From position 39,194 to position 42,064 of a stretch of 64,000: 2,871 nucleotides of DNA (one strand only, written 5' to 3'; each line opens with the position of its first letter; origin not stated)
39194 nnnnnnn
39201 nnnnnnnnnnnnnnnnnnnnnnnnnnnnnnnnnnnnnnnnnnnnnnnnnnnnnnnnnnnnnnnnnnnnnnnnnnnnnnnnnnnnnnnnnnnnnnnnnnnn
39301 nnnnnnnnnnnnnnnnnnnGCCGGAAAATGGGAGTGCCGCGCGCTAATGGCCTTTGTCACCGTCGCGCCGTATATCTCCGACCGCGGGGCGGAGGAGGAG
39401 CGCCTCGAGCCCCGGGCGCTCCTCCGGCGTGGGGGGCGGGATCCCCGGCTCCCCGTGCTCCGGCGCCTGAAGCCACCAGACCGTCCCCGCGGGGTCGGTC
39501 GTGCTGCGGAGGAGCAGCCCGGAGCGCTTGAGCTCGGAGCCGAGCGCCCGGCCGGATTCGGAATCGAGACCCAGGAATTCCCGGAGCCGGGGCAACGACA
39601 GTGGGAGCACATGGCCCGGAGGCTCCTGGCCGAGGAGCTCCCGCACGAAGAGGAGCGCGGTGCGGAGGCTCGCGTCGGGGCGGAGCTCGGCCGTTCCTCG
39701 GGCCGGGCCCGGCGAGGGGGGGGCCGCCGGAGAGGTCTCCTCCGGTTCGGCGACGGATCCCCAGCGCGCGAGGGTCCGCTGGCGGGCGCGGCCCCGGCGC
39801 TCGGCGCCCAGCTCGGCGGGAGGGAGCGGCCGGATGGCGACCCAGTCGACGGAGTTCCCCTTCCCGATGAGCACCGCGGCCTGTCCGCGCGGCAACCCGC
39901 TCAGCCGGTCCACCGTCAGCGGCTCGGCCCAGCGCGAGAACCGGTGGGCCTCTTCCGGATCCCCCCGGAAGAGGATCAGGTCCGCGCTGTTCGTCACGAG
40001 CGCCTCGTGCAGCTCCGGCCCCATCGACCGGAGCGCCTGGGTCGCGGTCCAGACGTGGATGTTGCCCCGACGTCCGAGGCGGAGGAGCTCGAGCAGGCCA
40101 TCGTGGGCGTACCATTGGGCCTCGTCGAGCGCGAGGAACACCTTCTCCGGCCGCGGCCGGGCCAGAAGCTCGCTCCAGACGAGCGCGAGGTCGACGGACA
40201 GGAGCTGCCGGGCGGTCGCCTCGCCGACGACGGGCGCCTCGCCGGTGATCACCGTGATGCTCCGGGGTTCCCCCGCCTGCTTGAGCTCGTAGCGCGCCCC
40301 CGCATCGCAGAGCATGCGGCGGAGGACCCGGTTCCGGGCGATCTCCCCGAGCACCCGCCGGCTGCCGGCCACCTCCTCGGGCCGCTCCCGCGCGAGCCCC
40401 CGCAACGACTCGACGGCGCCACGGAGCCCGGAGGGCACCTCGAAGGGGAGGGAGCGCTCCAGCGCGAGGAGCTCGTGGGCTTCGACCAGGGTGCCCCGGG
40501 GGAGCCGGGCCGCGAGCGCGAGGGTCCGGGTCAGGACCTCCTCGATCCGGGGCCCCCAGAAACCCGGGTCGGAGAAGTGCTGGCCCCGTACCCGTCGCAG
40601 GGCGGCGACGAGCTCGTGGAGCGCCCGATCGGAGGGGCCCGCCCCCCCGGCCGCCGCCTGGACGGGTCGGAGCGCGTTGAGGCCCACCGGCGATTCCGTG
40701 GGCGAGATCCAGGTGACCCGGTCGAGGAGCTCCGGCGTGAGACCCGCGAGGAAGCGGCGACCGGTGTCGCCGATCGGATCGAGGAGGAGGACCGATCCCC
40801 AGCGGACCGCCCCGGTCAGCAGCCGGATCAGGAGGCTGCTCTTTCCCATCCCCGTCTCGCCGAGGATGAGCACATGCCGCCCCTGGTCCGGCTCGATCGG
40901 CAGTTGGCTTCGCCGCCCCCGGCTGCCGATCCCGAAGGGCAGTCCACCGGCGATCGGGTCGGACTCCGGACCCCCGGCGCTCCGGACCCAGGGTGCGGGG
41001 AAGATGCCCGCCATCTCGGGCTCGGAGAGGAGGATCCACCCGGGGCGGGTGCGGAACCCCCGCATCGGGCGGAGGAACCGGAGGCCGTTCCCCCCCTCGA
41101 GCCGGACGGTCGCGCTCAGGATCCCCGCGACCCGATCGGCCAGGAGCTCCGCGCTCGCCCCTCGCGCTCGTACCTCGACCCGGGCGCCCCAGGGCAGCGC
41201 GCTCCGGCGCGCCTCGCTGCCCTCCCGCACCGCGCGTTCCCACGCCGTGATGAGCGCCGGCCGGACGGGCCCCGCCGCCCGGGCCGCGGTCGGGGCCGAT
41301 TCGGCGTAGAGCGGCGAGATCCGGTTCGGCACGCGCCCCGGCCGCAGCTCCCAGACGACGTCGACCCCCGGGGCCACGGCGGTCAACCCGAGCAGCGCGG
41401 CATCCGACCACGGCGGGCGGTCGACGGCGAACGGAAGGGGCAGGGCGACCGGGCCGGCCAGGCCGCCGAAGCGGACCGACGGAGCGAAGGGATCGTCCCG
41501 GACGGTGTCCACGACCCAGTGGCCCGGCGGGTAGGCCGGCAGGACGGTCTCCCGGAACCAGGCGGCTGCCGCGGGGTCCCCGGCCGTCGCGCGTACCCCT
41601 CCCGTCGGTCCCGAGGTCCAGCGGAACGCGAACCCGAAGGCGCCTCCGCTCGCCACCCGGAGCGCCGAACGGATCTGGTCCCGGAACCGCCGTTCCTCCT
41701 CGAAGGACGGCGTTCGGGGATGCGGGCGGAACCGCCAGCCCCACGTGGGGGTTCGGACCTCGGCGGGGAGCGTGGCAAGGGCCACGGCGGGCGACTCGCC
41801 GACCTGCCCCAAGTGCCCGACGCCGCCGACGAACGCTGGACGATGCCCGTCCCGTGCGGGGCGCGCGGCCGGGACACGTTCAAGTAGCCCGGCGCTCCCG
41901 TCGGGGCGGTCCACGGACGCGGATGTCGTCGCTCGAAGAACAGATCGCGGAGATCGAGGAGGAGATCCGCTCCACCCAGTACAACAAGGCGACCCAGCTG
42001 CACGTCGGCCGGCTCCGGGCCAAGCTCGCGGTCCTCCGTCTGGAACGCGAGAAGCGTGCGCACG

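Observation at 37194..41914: Four-gene operon: FtsK/HerA/VirD4-like translocase ATPase followed by one intact and two P-loop-degenerate KaiC/RecA-like proteins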

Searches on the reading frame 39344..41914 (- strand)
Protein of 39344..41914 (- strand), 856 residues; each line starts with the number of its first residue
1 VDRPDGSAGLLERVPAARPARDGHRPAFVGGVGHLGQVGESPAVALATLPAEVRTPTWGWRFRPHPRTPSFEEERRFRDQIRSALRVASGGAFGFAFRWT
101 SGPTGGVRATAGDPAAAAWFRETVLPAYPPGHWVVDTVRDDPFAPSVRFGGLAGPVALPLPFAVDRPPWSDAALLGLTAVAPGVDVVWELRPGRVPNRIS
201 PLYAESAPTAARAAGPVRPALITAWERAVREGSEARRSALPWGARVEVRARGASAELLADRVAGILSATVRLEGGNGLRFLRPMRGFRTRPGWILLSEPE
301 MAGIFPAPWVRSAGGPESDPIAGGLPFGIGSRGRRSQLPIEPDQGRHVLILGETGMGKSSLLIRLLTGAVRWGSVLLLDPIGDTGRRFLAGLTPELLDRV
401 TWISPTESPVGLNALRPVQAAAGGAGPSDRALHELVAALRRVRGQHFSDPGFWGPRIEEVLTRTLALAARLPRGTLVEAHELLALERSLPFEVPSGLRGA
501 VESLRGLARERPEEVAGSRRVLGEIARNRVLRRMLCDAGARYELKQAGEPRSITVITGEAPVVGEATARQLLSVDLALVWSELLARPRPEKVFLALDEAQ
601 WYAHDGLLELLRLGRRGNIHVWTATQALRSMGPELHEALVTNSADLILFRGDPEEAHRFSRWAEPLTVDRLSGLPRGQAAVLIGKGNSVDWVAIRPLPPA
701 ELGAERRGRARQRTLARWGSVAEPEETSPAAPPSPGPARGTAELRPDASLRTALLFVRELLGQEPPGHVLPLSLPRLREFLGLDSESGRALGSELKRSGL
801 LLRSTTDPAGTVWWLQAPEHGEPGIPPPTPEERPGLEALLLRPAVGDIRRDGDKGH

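Call 7: search_protein_families(library=pfam, proteins=[window:39344-41914:-], max_evalue=1)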
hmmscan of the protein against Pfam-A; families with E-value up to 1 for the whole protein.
window:39344-41914:- (856 aa): 12 families
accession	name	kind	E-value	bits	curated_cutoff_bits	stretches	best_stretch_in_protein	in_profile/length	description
PF13191.12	AAA_16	-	2e-07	32.1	32.6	1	344-615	23-157/167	AAA ATPase domain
PF01935.23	DUF87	-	1.7e-06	28.7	23.2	1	345-405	23-81/220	Helicase HerA, central domain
PF13401.12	AAA_22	-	0.00014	22.6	27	1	344-380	4-33/130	AAA domain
PF10412.15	TrwB_AAD_bind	-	0.033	13.5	20.5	1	340-388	9-59/387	Type IV secretion-system coupling protein DNA-binding domain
PF13555.12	AAA_29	-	0.035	14.3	27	1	339-368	18-48/61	P-loop containing region of AAA domain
PF01580.24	FtsK_SpoIIIE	-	0.04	13.8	24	1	335-370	28-64/221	FtsK/SpoIIIE family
PF00005.33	ABC_tran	-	0.048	14.7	25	1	343-371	9-36/137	ABC transporter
PF25199.1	nSTAND_NTPase5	-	0.084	13.1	34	0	340-370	36-66/145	Novel STAND NTPase 5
PF12696.13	TraG-D_C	-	0.13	12.6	22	1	592-662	2-78/126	TraM recognition site of TraD and TraG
PF05729.18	NACHT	-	0.21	11.8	26.7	1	346-370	1-25/167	NACHT domain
PF20720.3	nSTAND3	-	0.33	11.1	27.2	1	345-373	17-45/155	Novel STAND NTPase 3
PF03193.22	RsgA_GTPase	-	0.36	11.1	30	1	345-368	106-129/174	RsgA GTPase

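Call 8: search_protein_families(library=ncbifam, proteins=[window:39344-41914:-], max_evalue=1)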
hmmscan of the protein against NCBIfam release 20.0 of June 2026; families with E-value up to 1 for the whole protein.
window:39344-41914:- (856 aa): 10 families
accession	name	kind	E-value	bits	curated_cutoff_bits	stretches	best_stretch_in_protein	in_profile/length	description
TIGR03743.1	SXT_TraD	subfamily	2.2e-05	23.1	366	2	328-384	159-215/636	conjugative transfer system coupling protein TraD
TIGR02857.1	CydD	equivalog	0.017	14.1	435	1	336-404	339-402/529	thiol reductant ABC exporter subunit CydD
NF042943.1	HerA_antiphage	equivalog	0.025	13.1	800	0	613-685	468-539/566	anti-phage-associated helicase HerA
NF008364.0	PRK11160.1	equivalog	0.039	12.6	630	1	339-368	360-388/575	heme ABC transporter ATP-binding protein/permease CydC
TIGR00954.1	3a01203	subfamily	0.055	11.9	918.9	1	337-367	471-500/660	peroxysomal long chain fatty acyl transporter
TIGR03754.1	conj_TOL_TraD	equivalog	0.057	11.9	647.55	1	320-384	154-220/643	type IV conjugative transfer system coupling protein TraD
TIGR03924.1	T7SS_EccC_a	equivalog_domain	0.1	11.3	509.15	1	325-369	426-474/673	type VII secretion protein EccCa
NF041017.1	DNA_import_CedB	equivalog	0.15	10.6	700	1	342-388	272-320/590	DNA import protein CedB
NF000169.2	ABCF_Sal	exception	0.22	10.2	725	1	337-365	19-47/542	Sal family ABC-F type ribosomal protection protein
TIGR00231.1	small_GTP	domain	0.32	10.7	42.5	1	345-367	3-25/164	GTP-binding protein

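Call 9: search_protein_families(library=padloc, proteins=[window:39344-41914:-], max_evalue=1)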
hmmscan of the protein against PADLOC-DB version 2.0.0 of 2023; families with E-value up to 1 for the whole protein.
window:39344-41914:- (856 aa): 5 families
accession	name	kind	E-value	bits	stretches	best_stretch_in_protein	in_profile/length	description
PDLC04140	mad8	-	4.9e-13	47.3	1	326-684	5-289/314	mads_8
PDLC04098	HerA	-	0.019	11.5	1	341-368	168-197/686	-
PDLC02185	HerA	-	0.026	11.2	0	331-366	148-185/585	-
PDLC04105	HerA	-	0.038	10.5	1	346-379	167-202/576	-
PDLC04103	HerA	-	0.07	9.4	1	345-383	172-211/579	-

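Call 13: find_homologous_proteins(query=window:39344-41914:-)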
Query window:39344-41914:- (856 aa): 66 proteins with E <= 0.001 among 8000 candidates.
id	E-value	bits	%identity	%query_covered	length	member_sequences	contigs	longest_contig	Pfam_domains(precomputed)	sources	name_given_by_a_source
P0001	0.0e+0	1880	100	100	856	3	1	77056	PF01935.24,PF13191.13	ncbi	-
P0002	1.9e-214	733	53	86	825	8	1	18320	PF01935.24,PF13401.13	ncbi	-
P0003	1.1e-210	721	53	87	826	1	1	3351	PF01935.24,PF13401.13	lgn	-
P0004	4.1e-210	719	51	90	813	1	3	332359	PF01935.24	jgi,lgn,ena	jgi:hypothetical protein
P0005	3.0e-203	696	51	88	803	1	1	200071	PF01935.24,PF13401.13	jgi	jgi:Helicase HerA, central domain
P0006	3.2e-200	686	58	70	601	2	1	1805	PF01935.24,PF13401.13,PF13191.13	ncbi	ncbi:MAG: helicase HerA domain-containing protein, partial [Thermoplasmata archaeon]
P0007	1.6e-196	674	50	90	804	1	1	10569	PF13401.13,PF13191.13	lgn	-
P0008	1.8e-193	664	49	88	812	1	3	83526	PF01935.24,PF13401.13,PF13191.13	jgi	jgi:energy-coupling factor transporter ATP-binding protein EcfA2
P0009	2.6e-191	656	48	93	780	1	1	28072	PF01935.24,PF13401.13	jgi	jgi:hypothetical protein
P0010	1.4e-184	634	54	72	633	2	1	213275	PF01935.24,PF13191.13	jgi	jgi:hypothetical protein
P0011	1.9e-165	571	50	69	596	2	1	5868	PF01935.24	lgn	-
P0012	1.3e-133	466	41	88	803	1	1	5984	-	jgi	jgi:hypothetical protein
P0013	3.7e-133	464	38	91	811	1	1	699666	PF01935.24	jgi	jgi:hypothetical protein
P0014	1.4e-129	452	38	91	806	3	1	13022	PF01935.24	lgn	-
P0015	4.2e-126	441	40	89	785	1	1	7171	PF01935.24,PF13191.13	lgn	-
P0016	4.1e-125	437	44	66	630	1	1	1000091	PF01935.24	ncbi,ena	-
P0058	8.6e-93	330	40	67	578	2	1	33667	PF10412.16,PF01935.24,PF00005.34,PF13401.13,PF13191.13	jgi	jgi:energy-coupling factor transporter ATP-binding protein EcfA2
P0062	1.6e-88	316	41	64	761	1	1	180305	PF01935.24,PF13191.13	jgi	jgi:hypothetical protein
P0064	1.6e-87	313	37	88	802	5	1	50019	PF13191.13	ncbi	-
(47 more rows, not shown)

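Call 15: find_related_loci(query=window:39344-41914:-, collection=genome_contigs, flank=10000)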
Query window:39344-41914:- (856 aa) in genome_contigs; peptide patterns used: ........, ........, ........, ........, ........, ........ (x = any residue, [..] = any of these).
91 stretches matched a pattern; 17 encode a relative of the query (tblastn E <= 1e-3); 17 distinct loci.
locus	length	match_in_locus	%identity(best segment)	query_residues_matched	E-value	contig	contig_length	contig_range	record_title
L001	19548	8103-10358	41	59-816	9e-131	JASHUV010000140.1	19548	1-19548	MAG: Thermoplasmata archaeon isolate JOPF188 JOPF_NEAR_contig_1072377, whole genome shotgun sequence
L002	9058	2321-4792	38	22-856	6e-127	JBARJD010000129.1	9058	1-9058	MAG: Thermoplasmata archaeon isolate MFD06650_ilm_asm_bin24 k127_127267, whole genome shotgun sequence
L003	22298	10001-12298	39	50-816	1e-124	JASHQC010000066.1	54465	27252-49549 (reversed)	MAG: Thermoplasmata archaeon isolate JOPF065 JOPF_A102_contig_70710, whole genome shotgun sequence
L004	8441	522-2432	41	56-692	2e-124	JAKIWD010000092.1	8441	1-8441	MAG: Thermoplasmata archaeon isolate AcS4-93 k141_2237939_length_8441_cov_18.0000, whole genome shotgun sequence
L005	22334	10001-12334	39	60-835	5e-124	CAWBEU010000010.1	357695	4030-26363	MAG: uncultured Thermoplasmata archaeon isolate MFD09222.bin.2.157 genome assembly, contig: contig_76412, whole genome s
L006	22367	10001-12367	38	60-840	2e-122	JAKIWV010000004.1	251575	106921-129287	MAG: Thermoplasmata archaeon isolate SubAcS15-31 SubAcS15-31_4, whole genome shotgun sequence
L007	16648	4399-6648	40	60-801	3e-118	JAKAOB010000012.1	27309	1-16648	MAG: Thermoplasmata archaeon isolate YF1.bin107 NODE_1782_length_27309_cov_1.775697, whole genome shotgun sequence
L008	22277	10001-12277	41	59-815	2e-120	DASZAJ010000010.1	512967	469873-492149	MAG TPA_asm: Thermoplasmata archaeon isolate SMAG_U6385 k141_416659, whole genome shotgun sequence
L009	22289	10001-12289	39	54-816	9e-118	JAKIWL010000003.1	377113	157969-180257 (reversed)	MAG: Thermoplasmata archaeon isolate SubAcS10-22 SubAcS10-22_3, whole genome shotgun sequence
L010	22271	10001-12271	38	59-815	2e-115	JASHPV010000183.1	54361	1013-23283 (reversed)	MAG: Thermoplasmata archaeon isolate JOPF058 JOPF_A143_contig_112363, whole genome shotgun sequence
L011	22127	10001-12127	42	29-738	4e-114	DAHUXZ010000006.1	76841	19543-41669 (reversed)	MAG TPA_asm: Thermoplasmata archaeon isolate clean1967 NODE_6_length_76841_cov_5.918556, whole genome shotgun sequence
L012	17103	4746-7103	37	21-816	2e-111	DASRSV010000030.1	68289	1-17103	MAG TPA_asm: Thermoplasmata archaeon isolate SMAG_U6321 k141_194176, whole genome shotgun sequence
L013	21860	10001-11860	41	77-694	4e-109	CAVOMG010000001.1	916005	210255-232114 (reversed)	MAG: uncultured Thermoplasmata archaeon isolate MFD00008.bin.2.88 genome assembly, contig: contig_16383, whole genome sh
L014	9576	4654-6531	42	59-686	4e-108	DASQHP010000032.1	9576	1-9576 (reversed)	MAG TPA_asm: Thermoplasmata archaeon isolate SMAG_U11836 k141_1002284, whole genome shotgun sequence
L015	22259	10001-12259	39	60-813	4e-120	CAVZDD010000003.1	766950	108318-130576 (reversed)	MAG: uncultured Thermoplasmata archaeon isolate MFD09222.bin.1.10 genome assembly, contig: contig_54220, whole genome sh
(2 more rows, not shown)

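Call 43: search_dna_similar(query=window:39344-41914:-, collection=plasmids, mode=protein, max_evalue=0.001, max_rows=15)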
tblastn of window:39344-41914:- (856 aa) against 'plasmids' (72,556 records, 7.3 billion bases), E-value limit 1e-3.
Records with a match: 7; places in all: 8; records where one place covers at least 80% of the query: 0.
Best place of each record, by identity: <60% 7.
By first word of the organism name: Halalkalicoccus 2; Sulfitobacter 1; Rhodococcus 1; Haladaptatus 1; Halobaculum 1; Halorubrum 1.
By predicted mobility (MOB-suite, as given by PLSDB): non-mobilizable 6; conjugative 1.
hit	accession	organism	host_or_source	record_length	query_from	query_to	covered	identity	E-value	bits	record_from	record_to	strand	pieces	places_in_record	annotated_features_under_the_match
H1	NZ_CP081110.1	Sulfitobacter mediterraneus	-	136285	310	681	43%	24.8%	1e-5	57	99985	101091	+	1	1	type IV secretion system DNA-binding domain-containing protein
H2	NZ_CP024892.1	Rhodococcus ruber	cell culture,activated sludge from ...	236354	318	650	39%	25.9%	6e-6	58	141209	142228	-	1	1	DUF87 domain-containing protein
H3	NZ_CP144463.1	Halalkalicoccus sp. FCH27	cell culture,Salt lake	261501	297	605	36%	22.7%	9e-4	51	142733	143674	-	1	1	type IV secretion system DNA-binding domain-containing protein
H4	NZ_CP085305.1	Haladaptatus pallidirubidus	cell culture,saline soil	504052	298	458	19%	30.6%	2e-4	53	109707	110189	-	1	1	ATP-binding protein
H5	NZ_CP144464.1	Halalkalicoccus sp. FCH27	cell culture,Salt lake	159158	297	460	19%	26.6%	7e-4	51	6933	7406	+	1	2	type IV secretion system DNA-binding domain-containing protein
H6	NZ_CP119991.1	Halobaculum marinum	cell culture,sediment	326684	346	458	13%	31.4%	3e-5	56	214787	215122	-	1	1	hypothetical protein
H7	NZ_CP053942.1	Halorubrum salinarum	soil,single cell,solar salt farm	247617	346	458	13%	30.3%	3e-5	56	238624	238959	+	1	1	type IV secretion system DNA-binding domain-containing protein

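Call 47: predict_structure(alignment_id=A4)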
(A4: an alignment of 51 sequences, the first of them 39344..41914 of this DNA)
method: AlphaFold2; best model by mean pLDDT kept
length: 856 residues; sequences in the alignment: 51
mean_pLDDT: 84.9   pTM: 0.65
mean pLDDT of the five models: 84.9, 83.8, 83.1, 82.2, 81.1
residues with pLDDT >= 90: 569; 70-90: 142; 50-70: 52; < 50: 93
segments of 3 or more residues with pLDDT < 50: 1-54, 200-206, 315-321, 727-744, 853-856
pLDDT, mean of each block of 10 residues (from residue 1): 34 33 35 33 33 62 85 92 96 95 89 93 93 76 86 92 75 92 95 68 49 62 87 89 96 93 96 90 91 94 92 51 81 86 92 97 97 97 97 96 97 94 78 93 75 81 97 96 92 96 96 94 95 96 96 98 95 94 92 96 88 95 96 94 97 96 94 98 87 92 92 94 52 40 60 95 94 95 92 95 94 94 89 93 82 47
secondary structure, 60 per line:
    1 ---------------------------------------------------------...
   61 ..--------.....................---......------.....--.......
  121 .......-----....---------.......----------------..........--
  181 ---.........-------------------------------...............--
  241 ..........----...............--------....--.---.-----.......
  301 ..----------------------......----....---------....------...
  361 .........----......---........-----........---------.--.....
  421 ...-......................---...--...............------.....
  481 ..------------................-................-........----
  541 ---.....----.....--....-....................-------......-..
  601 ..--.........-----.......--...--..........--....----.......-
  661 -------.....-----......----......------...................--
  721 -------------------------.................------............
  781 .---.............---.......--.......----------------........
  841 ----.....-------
elements in order (helices of 4 or more, strands of 3 or more residues): E58-62 H71-91 E95-100 E107-111 H114-127 E133-136 E146-152 H169-178 E184-192 H224-238 E241-250 H255-269 E278-281 E294-297 H298-302 E325-330 E335-338 E348-351 H358-369 E374-379 H383-390 H396-399 E400-403 H416-423 H425-446 H455-469 H476-482 H495-510 H512-527 H529-535 H544-548 E553-557 H560-563 H565-584 E592-597 H599-602 H605-613 E619-625 H633-642 E645-648 H653-659 H668-672 E678-683 E688-693 H700-718 H746-762 E769-773 H774-781 H785-797 E801-807 E810-816 H833-840 H845-848
